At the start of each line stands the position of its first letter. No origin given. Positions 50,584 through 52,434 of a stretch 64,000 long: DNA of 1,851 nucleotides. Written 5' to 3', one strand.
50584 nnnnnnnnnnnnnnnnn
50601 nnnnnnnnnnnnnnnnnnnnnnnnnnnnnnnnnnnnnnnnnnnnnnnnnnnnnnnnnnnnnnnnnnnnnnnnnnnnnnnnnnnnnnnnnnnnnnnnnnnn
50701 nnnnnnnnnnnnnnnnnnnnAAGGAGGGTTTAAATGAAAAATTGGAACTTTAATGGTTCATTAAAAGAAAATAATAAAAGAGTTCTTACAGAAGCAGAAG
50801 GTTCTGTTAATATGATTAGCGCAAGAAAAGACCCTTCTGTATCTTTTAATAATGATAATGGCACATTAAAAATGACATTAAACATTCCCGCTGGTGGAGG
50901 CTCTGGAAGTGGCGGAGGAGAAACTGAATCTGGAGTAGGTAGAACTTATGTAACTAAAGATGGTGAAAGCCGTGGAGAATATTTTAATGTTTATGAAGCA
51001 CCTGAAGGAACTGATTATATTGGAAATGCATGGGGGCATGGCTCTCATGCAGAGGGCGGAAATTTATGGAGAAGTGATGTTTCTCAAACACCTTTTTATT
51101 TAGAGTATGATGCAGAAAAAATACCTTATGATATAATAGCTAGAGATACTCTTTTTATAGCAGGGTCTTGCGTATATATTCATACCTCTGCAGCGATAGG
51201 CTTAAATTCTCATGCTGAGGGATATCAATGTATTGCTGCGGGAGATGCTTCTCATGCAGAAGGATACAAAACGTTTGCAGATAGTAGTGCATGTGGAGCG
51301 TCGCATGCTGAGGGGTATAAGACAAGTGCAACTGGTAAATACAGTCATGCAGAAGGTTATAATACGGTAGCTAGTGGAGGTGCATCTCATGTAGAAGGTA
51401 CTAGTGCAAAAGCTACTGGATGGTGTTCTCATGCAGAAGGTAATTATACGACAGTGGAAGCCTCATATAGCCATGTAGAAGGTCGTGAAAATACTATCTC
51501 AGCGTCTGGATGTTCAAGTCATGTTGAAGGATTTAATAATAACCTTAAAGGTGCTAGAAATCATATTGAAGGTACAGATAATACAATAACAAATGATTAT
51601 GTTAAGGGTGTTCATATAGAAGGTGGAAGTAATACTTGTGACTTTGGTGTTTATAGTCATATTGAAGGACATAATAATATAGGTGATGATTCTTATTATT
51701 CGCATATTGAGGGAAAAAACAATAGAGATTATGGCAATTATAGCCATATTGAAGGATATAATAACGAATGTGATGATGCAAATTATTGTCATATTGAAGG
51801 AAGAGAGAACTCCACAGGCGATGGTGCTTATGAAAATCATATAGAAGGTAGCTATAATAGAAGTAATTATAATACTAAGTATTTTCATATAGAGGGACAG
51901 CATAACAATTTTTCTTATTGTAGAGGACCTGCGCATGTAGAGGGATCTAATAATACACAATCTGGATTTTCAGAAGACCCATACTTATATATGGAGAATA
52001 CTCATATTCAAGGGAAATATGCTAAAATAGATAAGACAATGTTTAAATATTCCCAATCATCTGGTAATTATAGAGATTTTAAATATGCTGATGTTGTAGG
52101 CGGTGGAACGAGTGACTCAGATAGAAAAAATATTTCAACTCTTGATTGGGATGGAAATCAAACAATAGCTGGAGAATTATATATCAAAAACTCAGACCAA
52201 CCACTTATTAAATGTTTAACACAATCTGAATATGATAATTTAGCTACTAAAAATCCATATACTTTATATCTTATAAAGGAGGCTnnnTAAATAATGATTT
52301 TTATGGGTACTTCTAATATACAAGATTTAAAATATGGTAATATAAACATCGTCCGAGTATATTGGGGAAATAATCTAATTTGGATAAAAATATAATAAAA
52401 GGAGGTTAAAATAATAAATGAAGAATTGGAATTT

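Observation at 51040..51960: About 20 tandem SH[AIV]EG repeats (14-16 aa period) in a tail fiber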

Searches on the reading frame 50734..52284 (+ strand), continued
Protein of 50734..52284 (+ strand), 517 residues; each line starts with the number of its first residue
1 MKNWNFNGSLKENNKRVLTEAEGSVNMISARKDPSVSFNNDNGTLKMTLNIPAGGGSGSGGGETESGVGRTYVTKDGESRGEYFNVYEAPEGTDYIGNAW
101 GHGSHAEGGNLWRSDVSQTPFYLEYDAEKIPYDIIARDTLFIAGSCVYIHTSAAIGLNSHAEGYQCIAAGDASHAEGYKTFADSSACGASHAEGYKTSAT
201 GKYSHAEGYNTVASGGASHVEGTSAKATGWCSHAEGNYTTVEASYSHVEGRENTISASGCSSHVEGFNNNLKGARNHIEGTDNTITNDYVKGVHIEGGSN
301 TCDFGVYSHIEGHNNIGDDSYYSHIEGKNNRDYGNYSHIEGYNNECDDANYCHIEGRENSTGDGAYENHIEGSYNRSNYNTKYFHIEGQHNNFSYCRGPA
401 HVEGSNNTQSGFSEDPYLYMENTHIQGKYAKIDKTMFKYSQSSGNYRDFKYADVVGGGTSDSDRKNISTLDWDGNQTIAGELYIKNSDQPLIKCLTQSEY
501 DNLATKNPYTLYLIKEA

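Call 30: search_solved_structures(query=A1, max_evalue=1, show_alignments=3)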
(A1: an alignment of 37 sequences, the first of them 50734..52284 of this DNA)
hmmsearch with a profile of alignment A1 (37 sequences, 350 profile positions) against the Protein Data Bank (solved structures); distinct sequences matched with E-value up to 1: 8.
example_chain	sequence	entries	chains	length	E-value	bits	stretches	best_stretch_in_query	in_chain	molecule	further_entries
7o23_A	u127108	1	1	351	1.7e-19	73.8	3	153-261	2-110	Autotransporter adhesin BpaC,Autotransporter adhesin BpaC,General control transcription fa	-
9u93_C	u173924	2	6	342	2.3e-06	30.6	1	152-250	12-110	Fusobacterium nucleatum CbpF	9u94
9gh4_A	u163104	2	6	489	8.5e-05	25.5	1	158-269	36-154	Cell surface protein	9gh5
3wp8_A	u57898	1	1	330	0.00051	22.9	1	149-267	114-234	Trimeric autotransporter adhesin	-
1p9h_A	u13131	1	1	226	0.0027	20.5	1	152-216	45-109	Invasin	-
3s6l_A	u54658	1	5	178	0.0064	19.3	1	151-256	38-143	Hep_Hag family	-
6v8i_BN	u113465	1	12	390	0.011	18.6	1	311-348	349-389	Fiber Upper, gp68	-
4z80_A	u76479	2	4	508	0.37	13.5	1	76-156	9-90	EGF family domain-containing protein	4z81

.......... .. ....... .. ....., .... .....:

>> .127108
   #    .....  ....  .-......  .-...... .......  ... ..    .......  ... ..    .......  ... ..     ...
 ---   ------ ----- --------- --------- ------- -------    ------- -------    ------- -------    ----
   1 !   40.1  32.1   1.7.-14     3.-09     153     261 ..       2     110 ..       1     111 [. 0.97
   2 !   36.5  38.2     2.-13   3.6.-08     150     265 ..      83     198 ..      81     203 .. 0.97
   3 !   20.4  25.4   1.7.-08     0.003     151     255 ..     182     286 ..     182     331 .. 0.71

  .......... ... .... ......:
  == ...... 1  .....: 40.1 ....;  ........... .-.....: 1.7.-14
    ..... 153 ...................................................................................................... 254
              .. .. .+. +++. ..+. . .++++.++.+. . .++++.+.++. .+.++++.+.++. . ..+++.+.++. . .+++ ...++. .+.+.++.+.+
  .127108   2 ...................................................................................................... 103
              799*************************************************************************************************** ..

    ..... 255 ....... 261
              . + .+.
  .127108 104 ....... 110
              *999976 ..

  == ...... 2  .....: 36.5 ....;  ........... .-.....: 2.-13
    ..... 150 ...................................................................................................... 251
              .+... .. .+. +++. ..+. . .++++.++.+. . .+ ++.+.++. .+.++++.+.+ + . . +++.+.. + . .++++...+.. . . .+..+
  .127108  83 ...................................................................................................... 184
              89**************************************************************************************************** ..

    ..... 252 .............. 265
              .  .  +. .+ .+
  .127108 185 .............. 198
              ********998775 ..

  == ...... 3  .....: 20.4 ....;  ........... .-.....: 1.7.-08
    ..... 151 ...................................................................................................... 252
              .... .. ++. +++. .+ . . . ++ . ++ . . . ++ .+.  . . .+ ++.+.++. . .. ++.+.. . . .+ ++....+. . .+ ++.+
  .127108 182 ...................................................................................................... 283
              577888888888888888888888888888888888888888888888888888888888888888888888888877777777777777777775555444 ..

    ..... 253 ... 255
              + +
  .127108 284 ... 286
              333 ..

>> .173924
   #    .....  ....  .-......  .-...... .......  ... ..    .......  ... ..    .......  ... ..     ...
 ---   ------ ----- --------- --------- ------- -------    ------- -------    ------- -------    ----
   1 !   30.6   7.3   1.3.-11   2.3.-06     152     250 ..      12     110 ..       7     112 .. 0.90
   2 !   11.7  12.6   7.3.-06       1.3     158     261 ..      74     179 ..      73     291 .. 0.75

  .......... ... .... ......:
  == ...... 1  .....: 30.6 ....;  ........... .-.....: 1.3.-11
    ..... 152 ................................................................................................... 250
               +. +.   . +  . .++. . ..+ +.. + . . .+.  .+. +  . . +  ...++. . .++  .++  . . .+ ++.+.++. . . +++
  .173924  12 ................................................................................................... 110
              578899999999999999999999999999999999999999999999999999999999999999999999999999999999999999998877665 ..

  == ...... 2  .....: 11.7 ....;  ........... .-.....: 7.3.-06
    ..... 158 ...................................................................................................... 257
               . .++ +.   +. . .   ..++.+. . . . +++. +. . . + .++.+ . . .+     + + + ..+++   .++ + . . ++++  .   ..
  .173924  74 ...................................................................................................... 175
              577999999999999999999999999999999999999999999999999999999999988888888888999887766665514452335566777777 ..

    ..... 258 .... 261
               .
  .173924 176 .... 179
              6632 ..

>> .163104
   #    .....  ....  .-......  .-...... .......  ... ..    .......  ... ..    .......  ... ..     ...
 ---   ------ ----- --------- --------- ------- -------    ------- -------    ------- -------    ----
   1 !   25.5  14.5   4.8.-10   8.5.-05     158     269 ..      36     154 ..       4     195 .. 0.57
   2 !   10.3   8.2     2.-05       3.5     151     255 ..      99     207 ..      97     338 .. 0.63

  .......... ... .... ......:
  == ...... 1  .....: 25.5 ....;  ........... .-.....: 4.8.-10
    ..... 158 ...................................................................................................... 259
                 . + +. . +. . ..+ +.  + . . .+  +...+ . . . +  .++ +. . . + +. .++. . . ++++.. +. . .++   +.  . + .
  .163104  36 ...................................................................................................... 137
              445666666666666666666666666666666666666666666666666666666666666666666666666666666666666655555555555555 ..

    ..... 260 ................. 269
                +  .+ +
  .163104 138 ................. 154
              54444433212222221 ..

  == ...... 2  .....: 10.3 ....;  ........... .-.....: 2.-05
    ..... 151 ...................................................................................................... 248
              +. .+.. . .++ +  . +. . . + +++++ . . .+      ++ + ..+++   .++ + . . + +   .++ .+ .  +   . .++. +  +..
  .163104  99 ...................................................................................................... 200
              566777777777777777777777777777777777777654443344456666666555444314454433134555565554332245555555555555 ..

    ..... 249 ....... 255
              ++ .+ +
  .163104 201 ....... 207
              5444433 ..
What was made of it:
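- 52216..52278 (+): C-terminal Phage_tail_C motif (aa 495-515). The profile also matches the C-terminus of the phage 80alpha upper fibre gp68, 6v8i, at E 0.011 (call 30).
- On YadA-like head / left-handed parallel beta-roll repeat (PF05658): A profile of alignment A1 hits BpaC 7o23 at E 1.7e-19 and also hits CbpF, 3wp8, YadA and BoaA (call 30).
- The C-terminus resembles that of the 80alpha fibre gp68 (call 30). There is significant in-register sequence homology to non-intertwined rolls (call 30).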

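Call 44: find_encoding_contigs(protein=P0004, flank=6000, max_places=4)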
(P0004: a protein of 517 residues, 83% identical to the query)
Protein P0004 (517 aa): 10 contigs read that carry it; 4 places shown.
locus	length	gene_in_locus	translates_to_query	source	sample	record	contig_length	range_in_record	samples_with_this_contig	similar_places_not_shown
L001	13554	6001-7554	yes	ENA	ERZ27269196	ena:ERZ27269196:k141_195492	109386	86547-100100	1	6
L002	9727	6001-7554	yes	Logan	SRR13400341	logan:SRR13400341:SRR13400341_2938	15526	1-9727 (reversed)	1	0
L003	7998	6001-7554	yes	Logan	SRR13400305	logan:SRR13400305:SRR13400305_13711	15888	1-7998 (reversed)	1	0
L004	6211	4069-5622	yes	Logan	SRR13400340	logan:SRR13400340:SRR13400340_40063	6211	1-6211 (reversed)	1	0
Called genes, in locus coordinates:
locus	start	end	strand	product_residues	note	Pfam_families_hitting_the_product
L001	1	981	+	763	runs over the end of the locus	PF16467:DUF5048 (faint)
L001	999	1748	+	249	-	-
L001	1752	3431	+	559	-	-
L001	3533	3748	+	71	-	-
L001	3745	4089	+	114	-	-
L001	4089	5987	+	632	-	-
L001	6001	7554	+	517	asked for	PF24243:Phage_tail_C (weak)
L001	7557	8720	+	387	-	PF13306:LRR_5 (faint)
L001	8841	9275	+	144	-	-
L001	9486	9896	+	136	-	-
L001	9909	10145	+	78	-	-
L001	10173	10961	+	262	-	-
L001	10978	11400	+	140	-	-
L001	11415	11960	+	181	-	-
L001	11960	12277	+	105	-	-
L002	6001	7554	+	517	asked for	PF24243:Phage_tail_C (weak)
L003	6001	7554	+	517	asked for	PF24243:Phage_tail_C (weak)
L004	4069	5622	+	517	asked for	PF24243:Phage_tail_C (weak)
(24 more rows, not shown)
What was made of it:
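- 50734..52287 (+): Tail-fibre gene, 517 aa. The gene is syntenic in related contigs (call 44).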

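Call 49: search_protein_families(library=pfam, proteins=[P0036, P0008, P0027, P0052, P0038], max_evalue=10)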
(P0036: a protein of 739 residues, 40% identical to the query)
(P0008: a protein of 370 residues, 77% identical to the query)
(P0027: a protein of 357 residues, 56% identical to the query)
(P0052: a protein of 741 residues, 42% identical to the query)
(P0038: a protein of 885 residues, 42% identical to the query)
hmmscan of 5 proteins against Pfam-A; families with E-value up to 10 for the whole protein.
P0036 (739 aa): 2 families
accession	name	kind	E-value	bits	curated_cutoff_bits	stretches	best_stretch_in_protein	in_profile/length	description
PF05658.19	YadA_head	-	9.3e-14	51.8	25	7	422-448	1-27/27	YadA head domain repeat (2 copies)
PF24243.1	Phage_tail_C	-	2.4e-07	30.4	23.7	1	713-737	2-26/26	Phage tail tip domain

P0008 (370 aa): 4 families
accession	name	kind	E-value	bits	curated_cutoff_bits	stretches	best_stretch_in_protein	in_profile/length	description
PF24243.1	Phage_tail_C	-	4e-07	29.7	23.7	1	346-368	4-26/26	Phage tail tip domain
PF24612.2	Ig_TgrO1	-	0.056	14.1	27.9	1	276-335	10-72/81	TgrO1-like, immunoglobulin-like domain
PF25198.1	Spore_GerAC_N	-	0.23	11.7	27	1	40-81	19-61/176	Spore germination protein N-terminal domain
PF24197.1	DUF7422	-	0.51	11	27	1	184-216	14-46/69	Family of unknown function (DUF7422)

P0027 (357 aa): 2 families
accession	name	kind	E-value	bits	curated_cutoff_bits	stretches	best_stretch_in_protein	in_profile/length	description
PF24243.1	Phage_tail_C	-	6.3e-07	29.1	23.7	1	333-355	4-26/26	Phage tail tip domain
PF05658.19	YadA_head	-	1.3e-05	25.9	25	4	180-203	1-24/27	YadA head domain repeat (2 copies)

P0052 (741 aa): 2 families
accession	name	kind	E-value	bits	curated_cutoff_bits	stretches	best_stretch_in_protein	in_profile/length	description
PF05658.19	YadA_head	-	1.3e-18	67.2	25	12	79-105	1-27/27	YadA head domain repeat (2 copies)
PF21300.2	LbR_Ice_bind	-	0.36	11.4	30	1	68-133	27-93/97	Grass antifreeze beta roll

P0038 (885 aa): 2 families
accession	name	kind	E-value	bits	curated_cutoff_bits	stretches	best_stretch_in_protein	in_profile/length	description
PF13884.11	Peptidase_S74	-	7.1e-16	58.7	22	1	686-742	1-58/58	Chaperone of endosialidase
PF05658.19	YadA_head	-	2.2e-13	50.6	25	10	363-388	2-27/27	YadA head domain repeat (2 copies)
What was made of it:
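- On YadA-like head / left-handed parallel beta-roll repeat (PF05658): Homologues P0027, P0036, P0038 and P0052 pass at 25.9-67 bits (call 49).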

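Call 60: fold_search(model_id=the predicted structure, library=viral)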
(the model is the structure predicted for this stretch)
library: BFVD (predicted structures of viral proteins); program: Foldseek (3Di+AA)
matches with E <= 10: 288; with E <= 0.001: 1
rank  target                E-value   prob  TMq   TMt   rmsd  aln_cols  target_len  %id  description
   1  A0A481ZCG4            7.4e-04  1.00  0.22  0.11  14.0       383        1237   22  Collagen triple helix repeat protein [Pithovirus LCPAC404]
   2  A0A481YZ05            1.9e-03  1.00  0.23  0.28   8.4       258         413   28  Uncharacterized protein [Mimivirus LCMiAC01]
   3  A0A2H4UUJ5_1          2.3e-03  0.63  0.15  0.08  26.6       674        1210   11  FhaB-like adhesion protein [Bodo saltans virus]
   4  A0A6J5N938            4.5e-03  0.90  0.20  0.09  28.3       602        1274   18  Trimeric autotransporter adhesin YadA-like head domain-containing protein [uncultured Caudovirales phage]
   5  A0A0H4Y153            8.7e-03  0.92  0.22  0.27   9.7       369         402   12  Uncharacterized protein [Salmon gill poxvirus]
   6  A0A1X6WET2            1.3e-02  0.47  0.19  0.10  20.4       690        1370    7  (no name in the UniProt tables at hand)
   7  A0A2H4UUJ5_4          1.5e-02  0.12  0.09  0.05  24.9       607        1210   11  FhaB-like adhesion protein [Bodo saltans virus]
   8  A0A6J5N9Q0            2.1e-02  1.00  0.23  0.10   5.2       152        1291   43  LbR_YadA-like domain containing protein [uncultured Caudovirales phage]
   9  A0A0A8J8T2            2.6e-02  0.18  0.13  0.09  16.0       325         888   12  Depolymerase, capsule K1-specific [Klebsiella phage K64-1]
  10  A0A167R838            3.5e-02  0.92  0.30  0.28   9.4       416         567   12  Collagen-like protein 7 [Powai lake megavirus]
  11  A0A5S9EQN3            4.0e-02  0.28  0.16  0.10  16.3       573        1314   13  Uncharacterized protein [Tenacibaculum phage PTm5]
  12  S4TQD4                4.4e-02  0.47  0.19  0.10  13.1       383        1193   14  Tail spike TSP1/Gp66 N-terminal domain-containing protein [Salmonella phage FSL SP-029]
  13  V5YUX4                4.4e-02  0.13  0.11  0.09  15.9       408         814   11  Probable tail spike protein [Pseudomonas phage PPpW-4]
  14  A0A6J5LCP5            4.8e-02  0.33  0.16  0.10  18.6       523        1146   15  Uncharacterized protein [uncultured Caudovirales phage]
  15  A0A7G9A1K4            5.3e-02  0.12  0.12  0.08  13.5       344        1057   12  (no name in the UniProt tables at hand)
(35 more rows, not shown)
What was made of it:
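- BFVD matches are named YadA-like head domain proteins of uncultured phages (call 60).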

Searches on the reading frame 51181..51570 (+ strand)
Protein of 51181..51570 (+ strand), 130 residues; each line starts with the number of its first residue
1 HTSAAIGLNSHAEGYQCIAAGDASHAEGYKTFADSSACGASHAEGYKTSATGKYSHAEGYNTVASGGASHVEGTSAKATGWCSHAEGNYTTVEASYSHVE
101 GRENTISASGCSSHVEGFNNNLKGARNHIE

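Call 49: search_protein_families(library=pfam, proteins=[window:51181-51570:+], max_evalue=10)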
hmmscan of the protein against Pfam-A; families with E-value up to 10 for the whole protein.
window:51181-51570:+ (130 aa): 2 families
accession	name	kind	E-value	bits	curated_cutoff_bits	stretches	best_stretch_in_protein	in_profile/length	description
PF05658.19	YadA_head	-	0.053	14.3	25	1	43-67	1-25/27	YadA head domain repeat (2 copies)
PF21300.2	LbR_Ice_bind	-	0.064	13.8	30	2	50-107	39-96/97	Grass antifreeze beta roll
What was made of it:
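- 51208..51516 (+): SHAEG-type block: 7 layers, aa 159-261, mostly 14 aa, consensus S-H-A/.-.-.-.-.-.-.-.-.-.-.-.. Pfam YadA_head scores 14.3 bits, below the cut-off of 25 (call 49).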

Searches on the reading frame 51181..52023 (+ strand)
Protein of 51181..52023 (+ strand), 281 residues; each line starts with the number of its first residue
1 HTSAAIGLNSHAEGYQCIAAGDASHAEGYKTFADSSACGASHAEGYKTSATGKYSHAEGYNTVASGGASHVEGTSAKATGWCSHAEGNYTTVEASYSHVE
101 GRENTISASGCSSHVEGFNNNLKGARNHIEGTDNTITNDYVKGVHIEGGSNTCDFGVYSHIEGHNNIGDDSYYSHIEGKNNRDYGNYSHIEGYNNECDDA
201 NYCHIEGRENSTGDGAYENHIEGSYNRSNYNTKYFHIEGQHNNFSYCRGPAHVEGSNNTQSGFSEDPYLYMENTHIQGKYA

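Call 55: search_protein_representatives(protein=window:51181-52023:+)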
Query: 281 residues. Proteins with E-value up to 0.001 (for the whole library): 17171; up to 1e-10: 10345; up to 1e-30: 2450. The best 150 are listed.
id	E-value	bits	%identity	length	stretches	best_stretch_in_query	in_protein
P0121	3.7e-155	532.4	49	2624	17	3-108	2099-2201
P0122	2.2e-138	477.3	48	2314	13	5-158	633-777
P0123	5.5e-136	469.5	51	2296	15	10-101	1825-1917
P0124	2.5e-130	450.9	46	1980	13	3-101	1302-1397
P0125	9.0e-129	445.8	42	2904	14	62-257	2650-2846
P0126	2.8e-128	444.2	50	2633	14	4-153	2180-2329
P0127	3.1e-127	440.8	47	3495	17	5-118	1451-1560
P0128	1.3e-125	435.4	48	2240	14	5-204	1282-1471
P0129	2.6e-124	431.1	50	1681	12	4-141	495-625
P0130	7.6e-121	419.8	51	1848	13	5-172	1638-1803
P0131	3.7e-119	414.3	49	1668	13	5-130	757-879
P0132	6.4e-119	413.5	51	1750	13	19-124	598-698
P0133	3.8e-111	388.0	50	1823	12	4-128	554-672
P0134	1.2e-110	386.3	50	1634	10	4-135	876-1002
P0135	4.1e-108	378.0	48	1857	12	3-108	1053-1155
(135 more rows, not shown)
